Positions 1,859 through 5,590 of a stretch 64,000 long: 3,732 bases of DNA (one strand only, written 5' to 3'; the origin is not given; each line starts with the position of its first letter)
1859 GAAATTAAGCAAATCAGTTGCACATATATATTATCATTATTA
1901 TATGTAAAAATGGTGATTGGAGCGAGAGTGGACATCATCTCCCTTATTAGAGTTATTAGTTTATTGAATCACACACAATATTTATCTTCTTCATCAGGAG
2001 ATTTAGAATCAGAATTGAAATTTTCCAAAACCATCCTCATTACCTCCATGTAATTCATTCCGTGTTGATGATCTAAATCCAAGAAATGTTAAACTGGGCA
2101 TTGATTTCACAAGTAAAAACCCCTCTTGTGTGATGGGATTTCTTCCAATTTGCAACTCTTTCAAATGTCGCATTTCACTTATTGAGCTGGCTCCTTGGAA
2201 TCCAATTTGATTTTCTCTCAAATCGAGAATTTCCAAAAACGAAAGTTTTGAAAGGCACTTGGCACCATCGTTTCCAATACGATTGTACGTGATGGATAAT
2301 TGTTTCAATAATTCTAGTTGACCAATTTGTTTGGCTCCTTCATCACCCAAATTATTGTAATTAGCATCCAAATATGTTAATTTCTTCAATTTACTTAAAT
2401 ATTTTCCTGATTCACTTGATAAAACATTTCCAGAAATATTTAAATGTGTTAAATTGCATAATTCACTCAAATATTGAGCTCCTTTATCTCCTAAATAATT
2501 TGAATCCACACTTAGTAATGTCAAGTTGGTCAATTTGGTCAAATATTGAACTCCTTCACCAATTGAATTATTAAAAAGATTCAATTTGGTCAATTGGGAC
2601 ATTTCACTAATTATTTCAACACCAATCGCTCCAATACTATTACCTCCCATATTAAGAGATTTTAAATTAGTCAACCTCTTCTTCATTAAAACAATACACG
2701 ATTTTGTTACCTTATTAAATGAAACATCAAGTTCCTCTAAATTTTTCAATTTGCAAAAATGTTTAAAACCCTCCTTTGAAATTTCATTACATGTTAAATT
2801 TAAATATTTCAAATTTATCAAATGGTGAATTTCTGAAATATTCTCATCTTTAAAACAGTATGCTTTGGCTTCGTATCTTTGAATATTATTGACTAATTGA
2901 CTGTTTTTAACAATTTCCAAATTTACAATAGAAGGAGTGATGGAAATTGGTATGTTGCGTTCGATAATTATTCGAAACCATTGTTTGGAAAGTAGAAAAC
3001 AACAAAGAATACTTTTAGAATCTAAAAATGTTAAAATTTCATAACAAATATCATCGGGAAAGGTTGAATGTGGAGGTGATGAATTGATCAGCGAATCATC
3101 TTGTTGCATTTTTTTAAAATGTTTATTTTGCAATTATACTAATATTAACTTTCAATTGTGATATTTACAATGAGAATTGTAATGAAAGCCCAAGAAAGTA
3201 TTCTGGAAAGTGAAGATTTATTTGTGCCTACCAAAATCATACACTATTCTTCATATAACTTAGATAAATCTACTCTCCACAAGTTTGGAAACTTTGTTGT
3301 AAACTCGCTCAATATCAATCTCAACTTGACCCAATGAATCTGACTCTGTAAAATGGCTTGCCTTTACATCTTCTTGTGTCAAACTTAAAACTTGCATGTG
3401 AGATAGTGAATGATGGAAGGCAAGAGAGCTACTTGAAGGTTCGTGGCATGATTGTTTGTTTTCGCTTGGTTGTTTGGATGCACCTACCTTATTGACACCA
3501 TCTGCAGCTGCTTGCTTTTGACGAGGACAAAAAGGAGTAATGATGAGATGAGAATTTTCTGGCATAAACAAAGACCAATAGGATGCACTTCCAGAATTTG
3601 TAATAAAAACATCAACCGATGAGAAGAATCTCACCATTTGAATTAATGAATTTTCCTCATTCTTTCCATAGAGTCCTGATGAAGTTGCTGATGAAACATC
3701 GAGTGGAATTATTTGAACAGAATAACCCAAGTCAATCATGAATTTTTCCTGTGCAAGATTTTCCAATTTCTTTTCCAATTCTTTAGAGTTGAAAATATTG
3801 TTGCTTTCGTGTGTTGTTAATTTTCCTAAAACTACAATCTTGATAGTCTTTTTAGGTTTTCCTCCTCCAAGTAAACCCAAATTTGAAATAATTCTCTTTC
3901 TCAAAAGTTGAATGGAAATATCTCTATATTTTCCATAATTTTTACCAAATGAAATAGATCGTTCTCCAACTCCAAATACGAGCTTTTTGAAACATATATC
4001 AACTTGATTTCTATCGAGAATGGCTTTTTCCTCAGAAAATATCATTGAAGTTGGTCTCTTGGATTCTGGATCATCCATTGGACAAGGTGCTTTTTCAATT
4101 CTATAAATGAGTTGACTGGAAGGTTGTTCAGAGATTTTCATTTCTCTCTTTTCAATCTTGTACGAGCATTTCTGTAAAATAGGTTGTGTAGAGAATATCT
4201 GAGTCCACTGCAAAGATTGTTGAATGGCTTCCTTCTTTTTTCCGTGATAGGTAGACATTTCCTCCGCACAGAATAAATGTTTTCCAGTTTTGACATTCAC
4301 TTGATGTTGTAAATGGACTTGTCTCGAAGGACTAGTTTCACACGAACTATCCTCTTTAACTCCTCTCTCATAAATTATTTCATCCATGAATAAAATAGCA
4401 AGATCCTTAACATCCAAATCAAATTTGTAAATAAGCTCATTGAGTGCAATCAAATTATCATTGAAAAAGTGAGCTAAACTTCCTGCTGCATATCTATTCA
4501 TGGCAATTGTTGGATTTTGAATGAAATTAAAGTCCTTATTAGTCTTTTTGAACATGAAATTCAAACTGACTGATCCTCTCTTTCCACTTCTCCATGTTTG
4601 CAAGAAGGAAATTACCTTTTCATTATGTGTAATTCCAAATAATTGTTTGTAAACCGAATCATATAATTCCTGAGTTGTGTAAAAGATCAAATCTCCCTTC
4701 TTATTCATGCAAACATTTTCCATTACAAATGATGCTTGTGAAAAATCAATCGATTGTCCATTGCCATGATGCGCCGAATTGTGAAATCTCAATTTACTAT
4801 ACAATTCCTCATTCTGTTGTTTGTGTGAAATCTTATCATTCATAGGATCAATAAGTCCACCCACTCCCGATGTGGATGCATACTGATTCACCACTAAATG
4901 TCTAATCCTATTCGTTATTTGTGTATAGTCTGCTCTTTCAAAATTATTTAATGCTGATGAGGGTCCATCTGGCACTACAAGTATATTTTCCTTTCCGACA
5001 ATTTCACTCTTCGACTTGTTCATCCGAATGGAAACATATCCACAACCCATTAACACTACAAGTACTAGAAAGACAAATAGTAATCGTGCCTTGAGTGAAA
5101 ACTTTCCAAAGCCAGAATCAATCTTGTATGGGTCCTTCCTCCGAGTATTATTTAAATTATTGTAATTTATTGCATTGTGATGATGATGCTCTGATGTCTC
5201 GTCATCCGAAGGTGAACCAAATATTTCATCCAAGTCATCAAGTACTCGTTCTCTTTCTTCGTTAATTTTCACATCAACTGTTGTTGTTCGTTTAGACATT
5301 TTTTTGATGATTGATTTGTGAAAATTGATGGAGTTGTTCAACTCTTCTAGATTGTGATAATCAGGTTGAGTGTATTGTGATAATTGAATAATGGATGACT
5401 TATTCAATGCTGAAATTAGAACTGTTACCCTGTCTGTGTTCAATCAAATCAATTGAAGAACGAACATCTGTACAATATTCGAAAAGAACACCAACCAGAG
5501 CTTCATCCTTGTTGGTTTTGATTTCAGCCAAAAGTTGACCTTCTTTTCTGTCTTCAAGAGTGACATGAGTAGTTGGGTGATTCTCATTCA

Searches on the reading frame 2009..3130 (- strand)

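Call 41: search_protein_families(library=pfam, proteins=[window:2009-3130:-], max_evalue=0.001)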
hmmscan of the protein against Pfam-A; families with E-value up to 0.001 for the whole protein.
window:2009-3130:- (373 aa): 8 families
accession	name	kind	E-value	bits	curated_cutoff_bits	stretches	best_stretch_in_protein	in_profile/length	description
PF13516.12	LRR_6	-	8.2e-35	116.5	23.4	0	275-294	5-24/24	Leucine Rich repeat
PF13855.12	LRR_8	-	3.1e-26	91.4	27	4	201-261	1-61/61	Leucine rich repeat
PF12799.13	LRR_4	-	7e-24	83.8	27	3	106-142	2-37/44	Leucine Rich repeats (2 copies)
PF00560.39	LRR_1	-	3.3e-16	56.4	20.6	0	106-128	1-23/23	Leucine Rich Repeat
PF23598.1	LRR_14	-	2.5e-14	53.2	40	2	94-251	36-191/353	Leucine-rich repeat region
PF14580.12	LRR_9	-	2.6e-07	30.8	30.5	0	72-197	7-132/175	Leucine-rich repeat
PF25013.1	LRR_Zer-1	-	1.5e-05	25.6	27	0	173-263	3-100/137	Zer-1-like, Leucine-rich repeats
PF12937.12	F-box-like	-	0.00047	20.3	24.3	0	25-55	5-35/47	F-box-like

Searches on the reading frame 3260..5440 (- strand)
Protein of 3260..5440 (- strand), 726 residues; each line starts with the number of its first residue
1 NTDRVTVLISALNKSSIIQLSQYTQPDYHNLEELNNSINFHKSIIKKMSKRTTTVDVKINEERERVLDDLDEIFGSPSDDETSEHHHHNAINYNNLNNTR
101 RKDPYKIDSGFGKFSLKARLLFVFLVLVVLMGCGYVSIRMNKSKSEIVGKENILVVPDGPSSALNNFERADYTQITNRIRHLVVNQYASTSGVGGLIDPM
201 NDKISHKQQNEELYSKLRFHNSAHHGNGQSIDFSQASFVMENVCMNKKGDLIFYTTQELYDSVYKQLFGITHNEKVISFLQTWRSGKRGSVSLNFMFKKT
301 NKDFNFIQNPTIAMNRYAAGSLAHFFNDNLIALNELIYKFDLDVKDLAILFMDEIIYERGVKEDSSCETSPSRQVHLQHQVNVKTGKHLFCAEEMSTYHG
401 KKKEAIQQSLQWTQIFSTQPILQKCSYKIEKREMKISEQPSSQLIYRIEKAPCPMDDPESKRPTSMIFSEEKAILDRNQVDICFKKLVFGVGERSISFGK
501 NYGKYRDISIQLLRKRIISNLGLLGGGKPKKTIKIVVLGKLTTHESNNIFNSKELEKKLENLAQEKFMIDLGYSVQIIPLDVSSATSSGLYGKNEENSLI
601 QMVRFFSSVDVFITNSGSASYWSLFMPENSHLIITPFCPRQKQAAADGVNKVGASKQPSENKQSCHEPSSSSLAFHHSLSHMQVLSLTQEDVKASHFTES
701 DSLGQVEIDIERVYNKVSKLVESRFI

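Call 41: search_protein_families(library=pfam, proteins=[window:3260-5440:-], max_evalue=0.001)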
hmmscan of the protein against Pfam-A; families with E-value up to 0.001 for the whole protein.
window:3260-5440:- (726 aa): 1 family
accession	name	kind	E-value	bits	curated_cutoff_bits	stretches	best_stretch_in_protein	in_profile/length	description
PF04577.19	Glyco_transf_61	-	0.00013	22.7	27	0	593-632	97-136/137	Glycosyltransferase 61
